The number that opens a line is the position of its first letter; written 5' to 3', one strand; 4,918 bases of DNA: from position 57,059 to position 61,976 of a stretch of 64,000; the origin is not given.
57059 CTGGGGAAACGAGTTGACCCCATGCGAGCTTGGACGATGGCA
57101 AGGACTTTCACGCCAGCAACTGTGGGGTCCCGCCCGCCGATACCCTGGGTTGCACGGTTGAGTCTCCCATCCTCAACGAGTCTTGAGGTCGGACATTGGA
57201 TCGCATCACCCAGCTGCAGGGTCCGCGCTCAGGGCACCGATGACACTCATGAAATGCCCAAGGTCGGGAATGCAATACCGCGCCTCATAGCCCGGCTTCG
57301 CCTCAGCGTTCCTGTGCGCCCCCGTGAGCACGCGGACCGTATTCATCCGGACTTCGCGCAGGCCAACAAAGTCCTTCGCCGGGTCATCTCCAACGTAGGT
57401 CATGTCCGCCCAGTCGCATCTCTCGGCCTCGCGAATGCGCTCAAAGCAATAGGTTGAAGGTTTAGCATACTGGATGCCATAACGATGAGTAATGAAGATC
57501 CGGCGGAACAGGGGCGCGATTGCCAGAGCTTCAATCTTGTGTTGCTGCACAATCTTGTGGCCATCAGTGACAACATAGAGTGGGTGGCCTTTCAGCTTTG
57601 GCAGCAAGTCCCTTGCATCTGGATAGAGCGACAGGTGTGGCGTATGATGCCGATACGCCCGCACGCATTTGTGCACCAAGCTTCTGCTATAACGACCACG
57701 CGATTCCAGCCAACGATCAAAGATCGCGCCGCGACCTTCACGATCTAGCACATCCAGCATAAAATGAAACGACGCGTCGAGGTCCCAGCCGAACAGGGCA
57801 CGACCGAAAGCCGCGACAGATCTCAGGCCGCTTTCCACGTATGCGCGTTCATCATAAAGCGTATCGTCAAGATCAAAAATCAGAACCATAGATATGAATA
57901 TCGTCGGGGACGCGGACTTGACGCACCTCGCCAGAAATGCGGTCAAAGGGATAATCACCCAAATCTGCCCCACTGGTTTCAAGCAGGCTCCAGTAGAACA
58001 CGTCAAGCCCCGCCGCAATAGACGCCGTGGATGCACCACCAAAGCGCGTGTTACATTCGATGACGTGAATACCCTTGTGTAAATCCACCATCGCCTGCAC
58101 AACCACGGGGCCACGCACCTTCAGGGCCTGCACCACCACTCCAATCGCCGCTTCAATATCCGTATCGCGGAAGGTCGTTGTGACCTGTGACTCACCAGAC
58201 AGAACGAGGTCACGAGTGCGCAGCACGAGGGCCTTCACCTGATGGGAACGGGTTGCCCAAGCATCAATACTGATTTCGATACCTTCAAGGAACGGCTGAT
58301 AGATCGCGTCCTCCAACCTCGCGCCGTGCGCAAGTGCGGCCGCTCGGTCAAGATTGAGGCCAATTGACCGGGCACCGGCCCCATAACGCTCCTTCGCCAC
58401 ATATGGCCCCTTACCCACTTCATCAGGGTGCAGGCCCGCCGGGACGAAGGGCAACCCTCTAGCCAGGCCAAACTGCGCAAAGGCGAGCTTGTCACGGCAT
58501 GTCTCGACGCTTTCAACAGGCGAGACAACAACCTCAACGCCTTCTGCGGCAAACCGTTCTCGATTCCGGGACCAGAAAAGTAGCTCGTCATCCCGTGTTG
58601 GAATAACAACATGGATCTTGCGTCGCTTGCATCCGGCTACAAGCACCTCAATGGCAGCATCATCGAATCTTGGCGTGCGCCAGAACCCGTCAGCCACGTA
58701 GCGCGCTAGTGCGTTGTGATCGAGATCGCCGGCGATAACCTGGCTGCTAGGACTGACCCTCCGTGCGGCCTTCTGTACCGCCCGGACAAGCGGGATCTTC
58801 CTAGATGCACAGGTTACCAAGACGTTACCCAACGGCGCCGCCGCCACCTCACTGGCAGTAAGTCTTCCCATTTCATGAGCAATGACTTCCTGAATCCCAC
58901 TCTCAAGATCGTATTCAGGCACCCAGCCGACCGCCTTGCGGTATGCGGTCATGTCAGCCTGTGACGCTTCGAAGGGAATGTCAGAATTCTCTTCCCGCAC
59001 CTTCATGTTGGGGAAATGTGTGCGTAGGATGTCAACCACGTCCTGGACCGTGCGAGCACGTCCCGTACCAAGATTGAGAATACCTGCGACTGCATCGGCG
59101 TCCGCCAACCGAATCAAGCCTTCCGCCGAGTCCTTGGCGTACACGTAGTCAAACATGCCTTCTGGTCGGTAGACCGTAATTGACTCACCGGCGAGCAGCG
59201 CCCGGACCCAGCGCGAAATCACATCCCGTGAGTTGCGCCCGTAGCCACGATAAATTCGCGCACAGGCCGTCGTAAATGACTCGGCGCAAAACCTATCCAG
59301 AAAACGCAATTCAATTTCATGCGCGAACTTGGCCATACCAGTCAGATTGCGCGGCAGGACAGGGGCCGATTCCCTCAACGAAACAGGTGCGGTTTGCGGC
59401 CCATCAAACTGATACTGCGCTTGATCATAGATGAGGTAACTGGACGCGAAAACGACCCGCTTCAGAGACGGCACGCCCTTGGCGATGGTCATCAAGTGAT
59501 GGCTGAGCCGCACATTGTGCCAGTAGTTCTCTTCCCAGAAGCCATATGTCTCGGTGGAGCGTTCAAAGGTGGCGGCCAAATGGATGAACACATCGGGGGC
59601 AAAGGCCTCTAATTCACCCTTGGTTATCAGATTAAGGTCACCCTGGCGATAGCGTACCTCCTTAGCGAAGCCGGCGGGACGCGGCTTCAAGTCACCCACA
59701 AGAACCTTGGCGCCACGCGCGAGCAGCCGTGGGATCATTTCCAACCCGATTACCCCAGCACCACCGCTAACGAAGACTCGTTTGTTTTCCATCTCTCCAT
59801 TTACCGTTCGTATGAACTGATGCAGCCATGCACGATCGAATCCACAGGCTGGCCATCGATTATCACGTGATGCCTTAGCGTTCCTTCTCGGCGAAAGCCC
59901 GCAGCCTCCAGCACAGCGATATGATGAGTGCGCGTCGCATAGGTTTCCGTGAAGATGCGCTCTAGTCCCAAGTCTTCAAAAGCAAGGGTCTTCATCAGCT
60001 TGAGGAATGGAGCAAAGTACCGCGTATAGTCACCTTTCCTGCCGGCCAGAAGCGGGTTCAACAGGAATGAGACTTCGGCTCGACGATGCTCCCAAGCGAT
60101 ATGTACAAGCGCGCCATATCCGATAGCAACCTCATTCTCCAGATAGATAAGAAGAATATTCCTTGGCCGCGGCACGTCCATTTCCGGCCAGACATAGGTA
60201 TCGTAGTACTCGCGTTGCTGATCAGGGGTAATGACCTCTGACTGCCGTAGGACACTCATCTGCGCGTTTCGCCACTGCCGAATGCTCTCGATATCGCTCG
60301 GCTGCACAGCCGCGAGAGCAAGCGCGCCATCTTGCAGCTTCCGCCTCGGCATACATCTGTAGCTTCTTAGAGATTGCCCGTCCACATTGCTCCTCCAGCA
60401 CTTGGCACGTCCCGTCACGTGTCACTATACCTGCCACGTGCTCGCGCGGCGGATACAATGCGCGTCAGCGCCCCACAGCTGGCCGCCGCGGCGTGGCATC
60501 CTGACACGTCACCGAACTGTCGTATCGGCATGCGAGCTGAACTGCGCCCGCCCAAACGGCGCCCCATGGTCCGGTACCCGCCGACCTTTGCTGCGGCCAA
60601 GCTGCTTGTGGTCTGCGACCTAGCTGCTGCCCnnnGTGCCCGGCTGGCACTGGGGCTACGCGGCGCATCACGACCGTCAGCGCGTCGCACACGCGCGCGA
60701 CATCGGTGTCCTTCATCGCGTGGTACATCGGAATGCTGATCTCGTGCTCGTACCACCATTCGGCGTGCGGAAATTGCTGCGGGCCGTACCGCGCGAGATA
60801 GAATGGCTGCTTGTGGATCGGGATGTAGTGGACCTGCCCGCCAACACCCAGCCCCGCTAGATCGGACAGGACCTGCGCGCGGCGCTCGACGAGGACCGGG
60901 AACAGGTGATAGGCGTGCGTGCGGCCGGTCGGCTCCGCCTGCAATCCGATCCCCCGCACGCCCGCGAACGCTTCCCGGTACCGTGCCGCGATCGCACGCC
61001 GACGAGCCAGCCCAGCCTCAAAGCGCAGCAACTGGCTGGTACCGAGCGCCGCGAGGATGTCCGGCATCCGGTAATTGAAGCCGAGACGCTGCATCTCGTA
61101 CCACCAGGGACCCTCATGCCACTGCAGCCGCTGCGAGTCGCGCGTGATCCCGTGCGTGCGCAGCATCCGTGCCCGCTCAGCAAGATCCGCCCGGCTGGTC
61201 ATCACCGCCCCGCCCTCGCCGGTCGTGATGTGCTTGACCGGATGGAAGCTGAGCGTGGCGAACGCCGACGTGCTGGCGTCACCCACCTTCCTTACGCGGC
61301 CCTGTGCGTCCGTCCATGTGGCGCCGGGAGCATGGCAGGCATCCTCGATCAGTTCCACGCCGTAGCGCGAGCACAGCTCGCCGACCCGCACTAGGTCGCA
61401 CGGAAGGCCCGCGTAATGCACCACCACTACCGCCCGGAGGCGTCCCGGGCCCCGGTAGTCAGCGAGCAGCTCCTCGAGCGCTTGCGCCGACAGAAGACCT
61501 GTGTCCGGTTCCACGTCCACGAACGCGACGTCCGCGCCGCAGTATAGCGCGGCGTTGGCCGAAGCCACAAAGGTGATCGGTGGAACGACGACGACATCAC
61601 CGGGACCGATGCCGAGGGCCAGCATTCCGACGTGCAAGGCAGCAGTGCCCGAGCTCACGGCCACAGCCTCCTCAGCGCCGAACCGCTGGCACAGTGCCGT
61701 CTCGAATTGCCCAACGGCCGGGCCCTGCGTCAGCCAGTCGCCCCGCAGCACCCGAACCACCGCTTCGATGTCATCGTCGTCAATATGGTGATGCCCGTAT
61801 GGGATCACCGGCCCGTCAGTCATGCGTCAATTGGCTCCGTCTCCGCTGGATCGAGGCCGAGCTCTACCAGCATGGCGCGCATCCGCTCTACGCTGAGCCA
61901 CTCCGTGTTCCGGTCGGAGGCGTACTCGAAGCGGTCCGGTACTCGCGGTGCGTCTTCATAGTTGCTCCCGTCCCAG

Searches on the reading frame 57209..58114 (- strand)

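Call 10: search_protein_families(library=pfam, proteins=[window:57209-58114:-], max_evalue=0.01)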
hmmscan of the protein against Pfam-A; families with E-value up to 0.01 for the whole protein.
window:57209-58114:- (302 aa): 4 families
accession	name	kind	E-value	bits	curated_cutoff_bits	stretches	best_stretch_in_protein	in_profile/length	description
PF00702.32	Hydrolase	-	8.7e-13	49.5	26.4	1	77-253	3-188/191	haloacid dehalogenase-like hydrolase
PF13419.12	HAD_2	-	2.3e-12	47.8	23.8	1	78-261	1-177/178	Haloacid dehalogenase-like hydrolase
PF13242.12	Hydrolase_like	-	1.1e-07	32.1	22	1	217-286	3-73/75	HAD-hyrolase-like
PF12710.13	HAD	-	8.3e-06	26.8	27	1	79-245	2-182/189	haloacid dehalogenase-like hydrolase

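Call 43: search_protein_families(library=ncbifam, proteins=[window:57209-58114:-], max_evalue=0.00001)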
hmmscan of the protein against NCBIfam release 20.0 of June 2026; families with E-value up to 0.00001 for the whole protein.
window:57209-58114:- (302 aa): 8 families
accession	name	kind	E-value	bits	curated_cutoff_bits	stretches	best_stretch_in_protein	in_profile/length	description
TIGR02253.1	CTE7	subfamily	6e-20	72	169.75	1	78-285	5-217/221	TIGR02253 family HAD-type hydrolase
TIGR02254.1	YjjG_YfnB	equivalog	3.1e-13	49.7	159.9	1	160-271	95-205/223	YjjG family noncanonical pyrimidine nucleotidase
NF052576.1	PymNtasePynAStpc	equivalog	1.3e-09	38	350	1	162-278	99-217/229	pyrimidine 5'-nucleotidase PynA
TIGR01549.1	HAD-SF-IA-v1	subfamily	1.5e-09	38.4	23.3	1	158-254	58-147/149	HAD-IA family hydrolase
TIGR01993.1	Pyr-5-nucltdase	equivalog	6.8e-09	35.8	142.9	0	164-262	86-183/183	pyrimidine 5'-nucleotidase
NF006976.0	PRK09449.1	equivalog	2.6e-07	30.4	183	1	163-277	96-211/225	pyrimidine 5'-nucleotidase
NF053830.1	RUBPPhHalo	equivalog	3.4e-07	30.1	330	0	78-271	5-212/234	ribulose-1,5-bisphosphate 5-phosphatase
TIGR01662.1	HAD-SF-IIIA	subfamily_domain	5.7e-07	29.7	44.6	0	154-263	17-139/141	HAD-IIIA family hydrolase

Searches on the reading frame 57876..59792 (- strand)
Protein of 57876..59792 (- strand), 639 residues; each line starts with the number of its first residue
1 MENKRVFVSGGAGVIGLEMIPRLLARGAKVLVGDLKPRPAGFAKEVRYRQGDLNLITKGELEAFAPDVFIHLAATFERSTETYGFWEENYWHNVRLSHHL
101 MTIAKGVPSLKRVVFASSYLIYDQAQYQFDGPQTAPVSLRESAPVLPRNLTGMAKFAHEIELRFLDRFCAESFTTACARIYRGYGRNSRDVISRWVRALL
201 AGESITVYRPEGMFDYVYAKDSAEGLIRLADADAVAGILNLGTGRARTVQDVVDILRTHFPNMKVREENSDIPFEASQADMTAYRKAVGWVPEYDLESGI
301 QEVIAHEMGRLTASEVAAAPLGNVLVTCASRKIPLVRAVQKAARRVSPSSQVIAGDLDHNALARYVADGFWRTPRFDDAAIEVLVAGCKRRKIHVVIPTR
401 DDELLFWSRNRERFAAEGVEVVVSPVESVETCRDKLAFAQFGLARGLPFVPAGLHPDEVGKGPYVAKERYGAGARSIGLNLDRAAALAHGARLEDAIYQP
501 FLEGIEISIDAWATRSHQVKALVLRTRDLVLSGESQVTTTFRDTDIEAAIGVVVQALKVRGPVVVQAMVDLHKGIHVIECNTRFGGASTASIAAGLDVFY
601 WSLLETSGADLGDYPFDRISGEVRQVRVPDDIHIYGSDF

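Call 10: search_protein_families(library=pfam, proteins=[window:57876-59792:-], max_evalue=0.01)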
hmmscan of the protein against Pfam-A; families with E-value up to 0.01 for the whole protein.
window:57876-59792:- (639 aa): 5 families
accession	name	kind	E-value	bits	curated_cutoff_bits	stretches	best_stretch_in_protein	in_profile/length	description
PF01370.27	Epimerase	-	5.5e-18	65.7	20.9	1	6-242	1-240/240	NAD dependent epimerase/dehydratase family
PF21360.3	PylC-like_N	-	8.4e-16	58.3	27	1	324-422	1-96/96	PylC-like, N-terminal domain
PF15632.11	ATPgrasp_Ter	-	1.7e-12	47.6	29.1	1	494-609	3-111/131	ATP-grasp in the biosynthetic pathway with Ter operon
PF02655.19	ATP-grasp_3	-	1e-07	32.6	23.2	1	459-586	29-159/160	ATP-grasp domain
PF16363.11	GDP_Man_Dehyd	-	0.0001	22.3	27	1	7-302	1-331/332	GDP-mannose 4,6 dehydratase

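Call 43: search_protein_families(library=ncbifam, proteins=[window:57876-59792:-], max_evalue=0.00001)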
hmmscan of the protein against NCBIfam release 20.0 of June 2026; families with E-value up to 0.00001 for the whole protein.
window:57876-59792:- (639 aa): 8 families
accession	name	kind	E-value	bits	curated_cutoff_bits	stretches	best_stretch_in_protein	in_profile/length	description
NF009405.0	PRK12767.1-4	equivalog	3.3e-44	151.2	390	1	323-602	2-284/320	carbamoyl phosphate synthase-like protein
NF009402.0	PRK12767.1-1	equivalog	1.5e-23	83.2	218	1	339-595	19-287/329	carbamoyl phosphate synthase-like protein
NF009406.0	PRK12767.1-5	equivalog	3.8e-21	75.5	271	1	323-599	4-286/327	carbamoyl phosphate synthase-like protein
NF009404.0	PRK12767.1-3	equivalog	1.5e-20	73.4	316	1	323-447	2-124/344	carbamoyl phosphate synthase-like protein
NF009403.0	PRK12767.1-2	equivalog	2e-18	66.7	286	1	324-558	3-240/342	carbamoyl phosphate synthase-like protein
TIGR02197.1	heptose_epim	equivalog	6.3e-13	48.6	274.6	1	7-305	2-311/316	ADP-glyceromanno-heptose 6-epimerase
TIGR01179.1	galE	equivalog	6e-10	38.4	262.3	0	6-165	2-159/332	UDP-glucose 4-epimerase GalE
TIGR01181.1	dTDP_gluc_dehyt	equivalog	1.6e-07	30.7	365.1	1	61-305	69-309/321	dTDP-glucose 4,6-dehydratase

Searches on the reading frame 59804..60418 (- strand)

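Call 11: search_protein_families(library=pfam, proteins=[window:59804-60418:-], max_evalue=0.01)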
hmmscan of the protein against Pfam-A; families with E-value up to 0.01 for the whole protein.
window:59804-60418:- (205 aa): 3 families
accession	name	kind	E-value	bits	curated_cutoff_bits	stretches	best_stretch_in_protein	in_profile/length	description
PF13420.13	Acetyltransf_4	-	1.4e-15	58.1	24.3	1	36-195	2-154/155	Acetyltransferase (GNAT) domain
PF13302.13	Acetyltransf_3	-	1.3e-10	42.5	25.4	1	33-176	2-138/138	Acetyltransferase (GNAT) domain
PF13523.12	Acetyltransf_8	-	0.00037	20.6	27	1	125-181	87-143/145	Acetyltransferase (GNAT) domain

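Call 43: search_protein_families(library=ncbifam, proteins=[window:59804-60418:-], max_evalue=0.00001)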
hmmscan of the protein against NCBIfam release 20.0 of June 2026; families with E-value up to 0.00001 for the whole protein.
window:59804-60418:- (205 aa): 1 family
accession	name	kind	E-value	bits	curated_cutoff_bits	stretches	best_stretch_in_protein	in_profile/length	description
TIGR03585.1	PseH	equivalog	9.5e-07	29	93.1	1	35-193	3-151/156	UDP-4-amino-4,6-dideoxy-N-acetyl-beta-L-altrosamine N-acetyltransferase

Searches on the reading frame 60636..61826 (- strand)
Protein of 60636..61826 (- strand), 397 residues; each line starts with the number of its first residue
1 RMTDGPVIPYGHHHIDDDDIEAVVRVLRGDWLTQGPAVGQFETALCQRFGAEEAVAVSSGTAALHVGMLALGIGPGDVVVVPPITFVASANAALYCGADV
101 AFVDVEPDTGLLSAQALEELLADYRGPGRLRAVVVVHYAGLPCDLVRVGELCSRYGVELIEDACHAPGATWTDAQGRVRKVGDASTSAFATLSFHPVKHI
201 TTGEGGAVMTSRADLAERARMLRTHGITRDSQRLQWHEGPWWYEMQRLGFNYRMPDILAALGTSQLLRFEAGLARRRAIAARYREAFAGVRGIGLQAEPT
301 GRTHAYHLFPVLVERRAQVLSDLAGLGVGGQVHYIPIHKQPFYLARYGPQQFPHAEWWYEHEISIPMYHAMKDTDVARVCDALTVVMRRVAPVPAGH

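Call 11: search_protein_families(library=pfam, proteins=[window:60636-61826:-], max_evalue=0.01)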
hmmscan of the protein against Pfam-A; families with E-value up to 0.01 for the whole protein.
window:60636-61826:- (397 aa): 3 families
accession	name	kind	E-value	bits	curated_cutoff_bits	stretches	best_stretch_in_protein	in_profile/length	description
PF01041.23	DegT_DnrJ_EryC1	-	2.3e-111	372.9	19.8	1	15-383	3-359/360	DegT/DnrJ/EryC1/StrS aminotransferase family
PF00155.27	Aminotran_1_2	-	1.7e-08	34.5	19.7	1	40-126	46-142/361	Aminotransferase class I and II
PF01212.27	Beta_elim_lyase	-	4.4e-05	23.4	27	1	34-226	30-227/288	Beta-eliminating lyase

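Call 43: search_protein_families(library=ncbifam, proteins=[window:60636-61826:-], max_evalue=0.00001)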
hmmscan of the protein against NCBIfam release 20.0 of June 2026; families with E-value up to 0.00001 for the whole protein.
window:60636-61826:- (397 aa): 7 families
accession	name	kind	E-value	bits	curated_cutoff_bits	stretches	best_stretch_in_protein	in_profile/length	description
TIGR03588.1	PseC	equivalog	5.4e-140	466.6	423.5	1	8-386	2-379/380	UDP-4-amino-4,6-dideoxy-N-acetyl-beta-L-altrosamine transaminase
NF008658.2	PRK11658.1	equivalog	8.4e-83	278.1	631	1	8-387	5-377/379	UDP-4-amino-4-deoxy-L-arabinose aminotransferase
TIGR04181.1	NHT_00031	hypoth_equivalog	1.7e-68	231.1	420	1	15-366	8-357/359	LegC family aminotransferase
NF008687.0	PRK11706.1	equivalog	3.5e-54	184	375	1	8-385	2-372/375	dTDP-4-amino-4,6-dideoxygalactose transaminase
TIGR04427.1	PLP_DesI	equivalog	5.1e-45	154.3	650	1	23-388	38-384/390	dTDP-4-dehydro-6-deoxyglucose aminotransferase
TIGR02379.1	ECA_wecE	subfamily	4.9e-42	144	434.85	1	8-384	2-372/376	dTDP-4-amino-4,6-dideoxy-D-glucose transaminase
NF011936.0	PRK15407.1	equivalog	6.2e-36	124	423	1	7-318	36-359/440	lipopolysaccharide biosynthesis protein RfbH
